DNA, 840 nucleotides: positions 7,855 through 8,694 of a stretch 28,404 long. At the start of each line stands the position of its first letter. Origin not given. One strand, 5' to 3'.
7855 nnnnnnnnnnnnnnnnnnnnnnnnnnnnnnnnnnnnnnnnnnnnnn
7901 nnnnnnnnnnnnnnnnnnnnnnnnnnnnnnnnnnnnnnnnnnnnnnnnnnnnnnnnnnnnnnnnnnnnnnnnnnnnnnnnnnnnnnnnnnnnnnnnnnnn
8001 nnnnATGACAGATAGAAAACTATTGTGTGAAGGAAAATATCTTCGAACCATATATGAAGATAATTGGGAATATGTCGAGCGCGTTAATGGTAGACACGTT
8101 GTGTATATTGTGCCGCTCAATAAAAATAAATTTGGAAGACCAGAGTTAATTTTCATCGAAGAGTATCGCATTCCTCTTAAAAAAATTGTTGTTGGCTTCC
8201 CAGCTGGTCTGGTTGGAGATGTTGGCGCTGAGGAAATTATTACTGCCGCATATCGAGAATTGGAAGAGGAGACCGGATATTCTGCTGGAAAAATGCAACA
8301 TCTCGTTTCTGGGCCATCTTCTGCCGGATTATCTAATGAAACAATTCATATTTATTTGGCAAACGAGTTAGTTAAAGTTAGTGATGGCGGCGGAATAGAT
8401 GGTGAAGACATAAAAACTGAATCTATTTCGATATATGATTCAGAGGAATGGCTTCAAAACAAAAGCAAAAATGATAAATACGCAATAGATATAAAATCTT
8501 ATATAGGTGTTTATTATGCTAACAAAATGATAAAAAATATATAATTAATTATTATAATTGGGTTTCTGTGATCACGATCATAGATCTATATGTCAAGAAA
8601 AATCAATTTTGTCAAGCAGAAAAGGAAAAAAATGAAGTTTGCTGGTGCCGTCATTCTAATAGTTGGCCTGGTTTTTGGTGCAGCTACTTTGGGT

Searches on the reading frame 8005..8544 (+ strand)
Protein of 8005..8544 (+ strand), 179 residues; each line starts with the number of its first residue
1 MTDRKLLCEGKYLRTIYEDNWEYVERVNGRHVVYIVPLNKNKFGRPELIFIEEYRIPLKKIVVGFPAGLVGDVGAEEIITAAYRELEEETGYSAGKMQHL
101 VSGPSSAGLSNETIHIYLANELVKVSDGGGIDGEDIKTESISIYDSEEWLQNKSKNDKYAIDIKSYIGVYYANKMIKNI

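Call 10: search_protein_families(library=pfam, proteins=[window:8005-8544:+], max_evalue=0.001)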
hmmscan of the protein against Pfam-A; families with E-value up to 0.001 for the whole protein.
window:8005-8544:+ (179 aa): 1 family
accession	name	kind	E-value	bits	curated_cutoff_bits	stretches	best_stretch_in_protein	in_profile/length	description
PF00293.34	NUDIX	-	7.7e-07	29.6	21.1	1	33-121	6-93/134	NUDIX domain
